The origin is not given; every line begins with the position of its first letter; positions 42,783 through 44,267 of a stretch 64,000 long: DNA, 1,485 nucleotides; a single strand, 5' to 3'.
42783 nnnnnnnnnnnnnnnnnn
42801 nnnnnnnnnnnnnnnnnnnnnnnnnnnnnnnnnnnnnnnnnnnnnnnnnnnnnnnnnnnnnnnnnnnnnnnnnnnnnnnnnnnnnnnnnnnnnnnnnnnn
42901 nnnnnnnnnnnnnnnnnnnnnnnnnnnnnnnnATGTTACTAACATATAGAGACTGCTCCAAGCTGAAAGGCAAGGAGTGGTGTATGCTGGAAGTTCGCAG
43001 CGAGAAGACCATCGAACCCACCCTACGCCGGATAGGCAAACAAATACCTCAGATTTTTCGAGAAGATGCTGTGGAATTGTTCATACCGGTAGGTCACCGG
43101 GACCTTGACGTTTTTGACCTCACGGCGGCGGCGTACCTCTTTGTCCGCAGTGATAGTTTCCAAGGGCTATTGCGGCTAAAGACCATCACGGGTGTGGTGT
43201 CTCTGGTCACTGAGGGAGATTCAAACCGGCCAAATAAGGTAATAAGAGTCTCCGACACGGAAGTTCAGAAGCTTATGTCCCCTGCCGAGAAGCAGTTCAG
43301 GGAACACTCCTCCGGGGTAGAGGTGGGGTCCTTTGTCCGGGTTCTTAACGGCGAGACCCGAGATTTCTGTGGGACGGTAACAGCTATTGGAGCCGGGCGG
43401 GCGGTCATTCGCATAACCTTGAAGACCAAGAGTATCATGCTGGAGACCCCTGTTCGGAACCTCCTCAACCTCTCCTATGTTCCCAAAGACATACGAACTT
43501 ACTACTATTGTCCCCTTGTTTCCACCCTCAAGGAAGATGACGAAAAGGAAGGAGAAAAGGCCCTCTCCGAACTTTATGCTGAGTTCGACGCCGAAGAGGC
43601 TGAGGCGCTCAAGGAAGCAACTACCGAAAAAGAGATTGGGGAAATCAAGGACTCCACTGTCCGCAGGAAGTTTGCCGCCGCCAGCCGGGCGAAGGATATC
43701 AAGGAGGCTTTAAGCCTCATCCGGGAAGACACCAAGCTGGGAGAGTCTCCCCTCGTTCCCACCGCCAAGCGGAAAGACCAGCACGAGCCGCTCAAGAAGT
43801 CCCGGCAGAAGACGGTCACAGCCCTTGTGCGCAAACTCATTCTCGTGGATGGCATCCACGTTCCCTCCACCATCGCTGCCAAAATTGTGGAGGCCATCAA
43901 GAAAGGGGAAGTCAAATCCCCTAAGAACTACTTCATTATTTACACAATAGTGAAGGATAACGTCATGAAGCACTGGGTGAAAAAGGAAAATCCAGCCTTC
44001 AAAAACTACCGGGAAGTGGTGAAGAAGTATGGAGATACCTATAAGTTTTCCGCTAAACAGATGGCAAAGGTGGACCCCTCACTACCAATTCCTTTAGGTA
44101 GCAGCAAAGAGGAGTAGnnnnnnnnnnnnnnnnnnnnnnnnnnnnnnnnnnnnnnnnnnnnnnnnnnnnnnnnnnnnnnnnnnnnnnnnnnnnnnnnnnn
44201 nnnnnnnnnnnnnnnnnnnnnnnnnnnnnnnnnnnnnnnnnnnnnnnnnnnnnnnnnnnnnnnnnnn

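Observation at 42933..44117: Phage-encoded NusG/Spt5-like (NGN-KOW) protein with long lysine-rich tail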

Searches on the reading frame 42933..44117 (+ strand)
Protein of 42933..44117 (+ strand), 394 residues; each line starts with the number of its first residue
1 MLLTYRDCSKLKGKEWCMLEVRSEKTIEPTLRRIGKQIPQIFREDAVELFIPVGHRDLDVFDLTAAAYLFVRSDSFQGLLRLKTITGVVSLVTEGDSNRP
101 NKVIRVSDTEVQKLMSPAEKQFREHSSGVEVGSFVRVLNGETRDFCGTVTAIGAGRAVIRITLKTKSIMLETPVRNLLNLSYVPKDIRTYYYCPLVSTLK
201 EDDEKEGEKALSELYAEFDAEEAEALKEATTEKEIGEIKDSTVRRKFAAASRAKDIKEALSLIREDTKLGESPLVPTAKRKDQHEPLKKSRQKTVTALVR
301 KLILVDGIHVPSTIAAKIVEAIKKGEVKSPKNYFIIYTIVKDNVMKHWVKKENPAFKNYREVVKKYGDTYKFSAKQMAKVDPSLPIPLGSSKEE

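Call 3: search_protein_families(library=pfam, proteins=[window:42933-44117:+], max_evalue=1)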
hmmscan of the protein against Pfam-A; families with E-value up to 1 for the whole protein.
window:42933-44117:+ (394 aa): 1 family
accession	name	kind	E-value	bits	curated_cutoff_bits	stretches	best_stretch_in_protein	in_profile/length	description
PF14114.12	DUF4286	-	0.069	13.9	25.8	1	324-379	46-99/100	Domain of unknown function (DUF4286)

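Call 4: search_protein_families(library=phrogs, proteins=[window:42933-44117:+], max_evalue=1)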
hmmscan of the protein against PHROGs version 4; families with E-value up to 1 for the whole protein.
window:42933-44117:+ (394 aa): 3 families
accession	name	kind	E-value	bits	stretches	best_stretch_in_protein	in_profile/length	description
phrog_6386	-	transcription regulation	9.4e-05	23.2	1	66-163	64-162/179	transcription antiterminator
phrog_33011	-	unknown function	0.053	15.3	1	306-364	11-65/116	-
phrog_28873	-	unknown function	0.21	12.6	1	93-146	15-68/157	-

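Call 6: find_homologous_proteins(query=window:42933-44117:+)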
Query window:42933-44117:+ (394 aa): 206 proteins with E <= 0.001 among 5441 candidates; the best 120 are listed.
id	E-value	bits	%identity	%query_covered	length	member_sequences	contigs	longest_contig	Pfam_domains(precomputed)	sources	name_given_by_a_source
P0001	4.5e-251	850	99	100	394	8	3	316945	-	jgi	jgi:hypothetical protein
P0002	8.3e-185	632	74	100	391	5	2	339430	-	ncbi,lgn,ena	-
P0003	2.5e-183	628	73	100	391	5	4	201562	-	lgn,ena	-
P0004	2.0e-177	608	71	100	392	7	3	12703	-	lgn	-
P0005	6.5e-177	607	69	100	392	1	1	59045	-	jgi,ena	jgi:hypothetical protein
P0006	7.1e-169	580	69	99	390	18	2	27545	-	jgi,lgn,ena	-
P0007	3.6e-160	551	66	99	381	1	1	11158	-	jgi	jgi:hypothetical protein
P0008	8.7e-152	524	63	99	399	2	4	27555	-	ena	-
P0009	2.4e-146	506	64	95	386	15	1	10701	-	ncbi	-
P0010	1.3e-145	504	62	95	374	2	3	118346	-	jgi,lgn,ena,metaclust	metaclust:\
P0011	3.0e-137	476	74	52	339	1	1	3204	-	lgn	-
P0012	9.7e-136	471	58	99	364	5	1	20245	-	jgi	-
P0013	9.6e-134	464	58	99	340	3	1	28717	-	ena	-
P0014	5.4e-125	436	53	100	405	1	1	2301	-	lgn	-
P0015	9.4e-124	432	52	98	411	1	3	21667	-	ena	-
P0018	2.2e-122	427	52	100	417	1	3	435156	-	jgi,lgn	jgi:hypothetical protein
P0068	2.3e-112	394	50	98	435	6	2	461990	-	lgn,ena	-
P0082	4.6e-109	383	47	99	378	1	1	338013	-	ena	-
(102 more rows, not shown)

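Call 7: search_dna_similar(query=window:42933-44117:+, collection=phages, mode=protein)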
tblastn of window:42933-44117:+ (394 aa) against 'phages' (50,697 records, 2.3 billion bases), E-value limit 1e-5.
Records with a match: 1; places in all: 1; records where one place covers at least 80% of the query: 0.
Best place of each record, by identity: <60% 1.
By first word of the organism name: Tunturiibacter 1.
By host as written in the record: Tunturiibacter psychrotolerans X4BP1 1.
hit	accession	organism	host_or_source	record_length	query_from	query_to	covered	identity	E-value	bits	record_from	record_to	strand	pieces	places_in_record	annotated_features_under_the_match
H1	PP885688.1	Tunturiibacter phage Tunturi_5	Tunturiibacter psychrotolerans X4BP1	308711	1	394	78%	45.0%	8e-56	298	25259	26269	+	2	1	transcription antiterminator | clamp loader of DNA polymerase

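Call 8: get_annotated_region(hit=H1, flank=8000)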
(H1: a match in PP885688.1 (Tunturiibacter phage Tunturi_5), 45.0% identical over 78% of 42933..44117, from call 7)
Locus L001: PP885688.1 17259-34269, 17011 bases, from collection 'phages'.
description: Tunturiibacter phage Tunturi_5, complete genome.
organism: Tunturiibacter phage Tunturi_5 (NCBI taxid 3378199)
taxonomy: Viruses; Duplodnaviria; Heunggongvirae; Uroviricota; Caudoviricetes
host: Tunturiibacter psychrotolerans X4BP1; source: soil; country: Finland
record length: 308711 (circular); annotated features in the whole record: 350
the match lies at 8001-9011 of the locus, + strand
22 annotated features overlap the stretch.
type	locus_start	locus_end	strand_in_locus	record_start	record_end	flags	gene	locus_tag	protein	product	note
CDS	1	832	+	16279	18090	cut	-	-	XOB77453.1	DNA methyltransferase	ORF10; gp10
CDS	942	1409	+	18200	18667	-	-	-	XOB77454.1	hypothetical protein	ORF11; gp11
CDS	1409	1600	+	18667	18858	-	-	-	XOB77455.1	hypothetical protein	ORF12; gp12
CDS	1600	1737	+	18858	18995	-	-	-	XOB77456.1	hypothetical protein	ORF13; gp13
CDS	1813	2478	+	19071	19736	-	-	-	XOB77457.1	ATPase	ORF14; gp14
CDS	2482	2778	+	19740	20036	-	-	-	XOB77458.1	hypothetical protein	ORF15; gp15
CDS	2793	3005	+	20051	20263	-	-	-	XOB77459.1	hypothetical protein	ORF16; gp16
CDS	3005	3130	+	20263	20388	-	-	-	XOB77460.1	hypothetical protein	ORF17; gp17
CDS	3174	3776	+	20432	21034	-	-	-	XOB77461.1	hypothetical protein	ORF18; gp18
CDS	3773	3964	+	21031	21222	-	-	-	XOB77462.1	hypothetical protein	ORF19; gp19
CDS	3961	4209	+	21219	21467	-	-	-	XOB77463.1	hypothetical protein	ORF20; gp20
CDS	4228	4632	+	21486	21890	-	-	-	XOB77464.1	hypothetical protein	ORF21; gp21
CDS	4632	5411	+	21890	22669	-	-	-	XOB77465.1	DNA primase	ORF22; gp22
CDS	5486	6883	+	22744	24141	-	-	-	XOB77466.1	exonuclease recombination-associated protein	ORF23; gp23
CDS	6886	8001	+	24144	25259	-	-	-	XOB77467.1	clamp loader of DNA polymerase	ORF24; gp24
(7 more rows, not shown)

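Call 10: search_solved_structures(query=A1, max_evalue=10, show_alignments=3)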
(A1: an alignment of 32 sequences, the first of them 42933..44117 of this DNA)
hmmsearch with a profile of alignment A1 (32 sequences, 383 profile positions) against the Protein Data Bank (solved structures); distinct sequences matched with E-value up to 10: 8.
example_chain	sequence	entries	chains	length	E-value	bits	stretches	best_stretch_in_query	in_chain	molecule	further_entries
1m1g_A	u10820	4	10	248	0.085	15.1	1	102-159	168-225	Transcription antitermination protein nusG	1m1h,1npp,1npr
1nz9_A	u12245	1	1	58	0.12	14.6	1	132-174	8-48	TRANSCRIPTION ANTITERMINATION PROTEIN NUSG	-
2lq8_A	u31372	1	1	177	0.15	14.3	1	105-164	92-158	Transcription antitermination protein nusG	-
9w0n_7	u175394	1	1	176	1.2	11.3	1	95-163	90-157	Transcription termination/antitermination protein NusG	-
2jvv_A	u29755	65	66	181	1.3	11.2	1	95-163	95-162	Transcription antitermination protein nusG | Transcription termination/antitermination protein NusG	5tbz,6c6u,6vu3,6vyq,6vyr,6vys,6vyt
5ms0_F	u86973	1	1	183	1.3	11.2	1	95-163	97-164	Transcription termination/antitermination protein NusG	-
6gov_G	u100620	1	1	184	1.3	11.2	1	95-163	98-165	Transcription termination/antitermination protein NusG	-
6tqn_G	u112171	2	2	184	1.3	11.2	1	95-163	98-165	Transcription termination/antitermination protein NusG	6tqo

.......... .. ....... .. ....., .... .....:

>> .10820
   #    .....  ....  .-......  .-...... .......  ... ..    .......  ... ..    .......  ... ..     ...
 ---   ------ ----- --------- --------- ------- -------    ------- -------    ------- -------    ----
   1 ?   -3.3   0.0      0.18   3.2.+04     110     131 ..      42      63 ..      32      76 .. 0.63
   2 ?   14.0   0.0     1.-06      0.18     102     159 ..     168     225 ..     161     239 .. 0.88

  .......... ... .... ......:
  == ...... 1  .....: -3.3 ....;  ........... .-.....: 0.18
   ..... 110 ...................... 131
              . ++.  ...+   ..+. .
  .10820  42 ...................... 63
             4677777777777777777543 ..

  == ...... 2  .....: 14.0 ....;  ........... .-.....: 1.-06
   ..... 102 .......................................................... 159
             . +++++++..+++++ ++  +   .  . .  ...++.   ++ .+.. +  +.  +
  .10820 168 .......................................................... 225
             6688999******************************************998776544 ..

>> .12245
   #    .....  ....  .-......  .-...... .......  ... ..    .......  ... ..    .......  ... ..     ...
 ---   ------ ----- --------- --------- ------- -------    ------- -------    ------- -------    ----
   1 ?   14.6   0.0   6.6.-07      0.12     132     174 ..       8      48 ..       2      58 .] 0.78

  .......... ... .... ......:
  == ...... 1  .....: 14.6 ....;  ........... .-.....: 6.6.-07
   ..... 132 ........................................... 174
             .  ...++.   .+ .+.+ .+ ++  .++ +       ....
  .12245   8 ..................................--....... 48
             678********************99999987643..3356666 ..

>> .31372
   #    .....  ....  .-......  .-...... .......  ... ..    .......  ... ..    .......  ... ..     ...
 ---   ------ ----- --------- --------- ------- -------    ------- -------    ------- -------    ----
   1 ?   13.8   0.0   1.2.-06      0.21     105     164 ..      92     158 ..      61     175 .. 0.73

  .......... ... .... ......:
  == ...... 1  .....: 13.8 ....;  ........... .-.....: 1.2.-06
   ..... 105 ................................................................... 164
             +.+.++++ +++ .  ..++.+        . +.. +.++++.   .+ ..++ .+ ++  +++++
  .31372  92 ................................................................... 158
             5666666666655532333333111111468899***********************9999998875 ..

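Call 12: search_protein_families(library=pfam, alignment_id=A1, max_evalue=1)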
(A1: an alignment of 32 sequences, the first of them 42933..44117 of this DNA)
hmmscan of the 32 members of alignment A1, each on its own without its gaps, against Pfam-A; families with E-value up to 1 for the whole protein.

A. member 1, window:42933-44117:+ (394 aa): 1 family
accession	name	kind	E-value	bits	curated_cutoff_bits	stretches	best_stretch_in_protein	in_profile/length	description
PF14114.12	DUF4286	-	0.069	13.9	25.8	1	324-379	46-99/100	Domain of unknown function (DUF4286)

B. families by the number of members that match (of 32 scanned): 15 families
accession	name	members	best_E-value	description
PF23290.1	KOW5_SPT5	5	0.0008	Transcription elongation factor SPT5, fifth KOW domain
PF25092.1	SH3_KIN17_C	4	0.046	KIN17 C-terminal SH3 domain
PF23287.1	KOW7_SPT5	2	0.027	Transcription elongation factor SPT5, seventh KOW domain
PF12320.13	SbcD_C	2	0.062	Type 5 capsule protein repressor C-terminal domain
PF18947.5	HAMP_2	2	0.068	HAMP domain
PF23284.2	KOW2_Spt5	2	0.068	Transcription elongation factor SPT5, second KOW domain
PF20260.4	PUA_4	2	0.13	RNA methyltransferase PUA domain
PF25376.1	Pre-PUA_NSUN2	1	0.0028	NSUN2 Pre-PUA domain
PF01877.22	RNA_binding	1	0.037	RNA binding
PF14807.11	AP4E_app_platf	1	0.061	Adaptin AP4 complex epsilon appendage platform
PF08849.17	BrxA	1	0.063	BrxA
PF14114.12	DUF4286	1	0.069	Domain of unknown function (DUF4286)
PF09157.17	TruB-C_2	1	0.077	Pseudouridine synthase II TruB, C-terminal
PF17764.6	PriA_3primeBD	1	0.15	3'DNA-binding domain (3'BD)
PF02811.25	PHP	1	0.22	PHP domain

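Call 18: search_protein_families(library=ncbifam, alignment_id=A1, max_evalue=1)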
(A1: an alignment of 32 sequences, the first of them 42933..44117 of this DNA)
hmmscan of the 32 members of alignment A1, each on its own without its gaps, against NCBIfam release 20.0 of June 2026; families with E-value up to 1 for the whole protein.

A. member 1, window:42933-44117:+ (394 aa): 3 families
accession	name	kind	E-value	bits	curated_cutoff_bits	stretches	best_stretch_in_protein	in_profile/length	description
NF033644.1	antiterm_UpxY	subfamily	3.8e-05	23.7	100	1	64-173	47-160/164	UpxY family transcription antiterminator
TIGR00922.1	nusG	equivalog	0.00013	21.9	135.7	1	79-163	72-153/172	transcription termination/antitermination protein NusG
NF045964.1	RNAP_delt_plasma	equivalog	0.52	10.5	72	1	319-371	8-57/77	DNA-directed RNA polymerase subunit delta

B. families by the number of members that match (of 32 scanned): 14 families
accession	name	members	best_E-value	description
TIGR00922.1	nusG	31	3.6e-06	transcription termination/antitermination protein NusG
NF033644.1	antiterm_UpxY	23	3.8e-05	UpxY family transcription antiterminator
TIGR02909.1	spore_YkwD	12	0.0042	uncharacterized protein, YkwD family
TIGR01956.2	NusG_myco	7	0.012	transcription termination/antitermination protein NusG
NF008703.0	PRK11713.6-2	4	0.0072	16S rRNA (uracil(1498)-N(3))-methyltransferase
NF033641.1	antiterm_LoaP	2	0.0061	antiterminator LoaP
NF008709.0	PRK11713.7-4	2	0.064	16S rRNA (uracil(1498)-N(3))-methyltransferase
NF038206.1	RGCVC_fam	1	0.021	RGCVC family protein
NF010673.0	PRK14070.1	1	0.025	exodeoxyribonuclease VII small subunit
NF009483.0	PRK12846.1-4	1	0.03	peptide deformylase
NF046108.1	RNaseP3Mthcoc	1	0.072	ribonuclease P protein component 3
NF002240.0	PRK01146.2-4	1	0.075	DNA-directed RNA polymerase subunit L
NF042434.1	IPMS_Lepto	1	0.11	2-isopropylmalate synthase LeuA2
NF045964.1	RNAP_delt_plasma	1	0.52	DNA-directed RNA polymerase subunit delta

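Call 20: predict_structure(alignment_id=A1)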
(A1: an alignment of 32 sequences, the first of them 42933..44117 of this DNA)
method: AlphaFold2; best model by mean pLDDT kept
length: 394 residues; sequences in the alignment: 32
mean_pLDDT: 83.9   pTM: 0.49
mean pLDDT of the five models: 83.9, 83.6, 83.5, 83.3, 79.5
residues with pLDDT >= 90: 171; 70-90: 182; 50-70: 14; < 50: 27
segments of 3 or more residues with pLDDT < 50: 271-291, 390-394
pLDDT, mean of each block of 10 residues (from residue 1): 91 93 77 88 94 75 84 92 82 83 92 85 83 83 77 92 81 89 81 80 90 96 97 97 96 91 71 40 40 78 87 93 86 89 93 91 92 88 74 43
secondary structure, 60 per line:
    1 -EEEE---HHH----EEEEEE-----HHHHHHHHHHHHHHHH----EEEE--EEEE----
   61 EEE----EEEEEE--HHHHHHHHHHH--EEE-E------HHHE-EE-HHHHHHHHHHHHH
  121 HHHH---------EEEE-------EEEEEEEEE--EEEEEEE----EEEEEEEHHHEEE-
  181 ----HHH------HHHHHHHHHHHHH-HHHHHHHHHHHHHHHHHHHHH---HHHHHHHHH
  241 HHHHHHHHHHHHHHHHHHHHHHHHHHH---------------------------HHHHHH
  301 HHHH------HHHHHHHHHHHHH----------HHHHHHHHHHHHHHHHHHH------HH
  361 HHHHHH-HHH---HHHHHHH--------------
elements in order: E2-5 E16-21 H27-42 E47-50 E53-56 E61-63 E68-73 H76-86 E89-91 H108-124 E134-137 E145-153 E156-162 E167-173 E177-179 H194-206 H208-228 H232-267 H295-304 H311-323 H334-352 H359-366 H374-380

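Call 23: fold_search(model_id=the predicted structure, library=pdb)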
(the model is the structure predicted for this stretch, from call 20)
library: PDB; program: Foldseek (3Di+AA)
matches with E <= 10: 854; with E <= 0.001: 14
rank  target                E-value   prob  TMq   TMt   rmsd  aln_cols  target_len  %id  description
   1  9a56_B                1.0e-05  1.00  0.22  0.44  11.5       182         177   14  Integrative model of RPOB-NUSG by crosslinking MS and deep learning (released 2024-09-18)
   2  9bct_G                5.0e-05  1.00  0.19  0.40   9.3       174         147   11  Cryo-EM structure of Thermococcus kodakarensis FttA-dependent transcription pre-termination complex containing 44 nt R (released 2024-07-31)
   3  6x7k_AB               5.9e-05  1.00  0.19  0.39  10.6       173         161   19  Cryo-EM structure of an Escherichia coli coupled transcription-translation complex B3 (TTC-B3) containing an mRNA wit (released 2020-09-02)
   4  2lq8_MODEL_1_A        8.5e-05  1.00  0.20  0.40  13.4       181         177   16  Domain interaction in Thermotoga maritima NusG (released 2013-01-23)
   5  1npp_B                8.5e-05  1.00  0.19  0.30  16.7       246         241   14  CRYSTAL STRUCTURE OF AQUIFEX AEOLICUS NUSG IN P2(1) (released 2003-03-11)
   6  6gov_G                9.5e-05  1.00  0.20  0.39  13.8       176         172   19  Structure of THE RNA POLYMERASE LAMBDA-BASED ANTITERMINATION COMPLEX (released 2019-02-13)
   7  4zn3_A                1.0e-04  1.00  0.15  0.36  12.3       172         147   14  Crystal Structure of MjSpt4:Spt5 complex conformation B (released 2016-03-16)
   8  6ztj_CF               1.6e-04  1.00  0.20  0.42  11.0       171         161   19  E. coli 70S-RNAP expressome complex in NusG-coupled state (38 nt intervening mRNA) (released 2020-09-16)
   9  1m1g_D                2.2e-04  1.00  0.19  0.29  17.9       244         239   13  Crystal Structure of Aquifex aeolicus N-utilization substance G (NusG), Space Group P2(1) (released 2003-02-04)
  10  1m1g_A                3.1e-04  1.00  0.19  0.30  17.4       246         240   12  Crystal Structure of Aquifex aeolicus N-utilization substance G (NusG), Space Group P2(1) (released 2003-02-04)
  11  3p8b_B                4.9e-04  1.00  0.17  0.39  11.5       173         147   14  X-ray crystal structure of Pyrococcus furiosus transcription elongation factor Spt4/5 (released 2011-01-26)
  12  7nkx_Z                6.1e-04  1.00  0.17  0.39  30.7       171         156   11  RNA polymerase II-Spt4/5-nucleosome-Chd1 structure (released 2021-08-25)
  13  1npp_C                7.6e-04  1.00  0.19  0.31  17.3       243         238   13  CRYSTAL STRUCTURE OF AQUIFEX AEOLICUS NUSG IN P2(1) (released 2003-03-11)
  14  1m1g_C                8.4e-04  1.00  0.20  0.30  16.6       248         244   14  Crystal Structure of Aquifex aeolicus N-utilization substance G (NusG), Space Group P2(1) (released 2003-02-04)
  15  4zn1_A                1.2e-03  1.00  0.16  0.40  11.2       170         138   10  Crystal Structure of MjSpt4:Spt5 complex conformation A (released 2016-03-16)
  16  1m1g_B                1.2e-03  1.00  0.21  0.32  16.8       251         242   12  Crystal Structure of Aquifex aeolicus N-utilization substance G (NusG), Space Group P2(1) (released 2003-02-04)
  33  1nz9_MODEL_1_A        2.7e-02  1.00  0.12  0.68   2.2        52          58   29  Solution Structure of the N-utilization substance G (NusG) C-terminal (NGC) domain from Thermus thermophilus (released 2004-04-06)
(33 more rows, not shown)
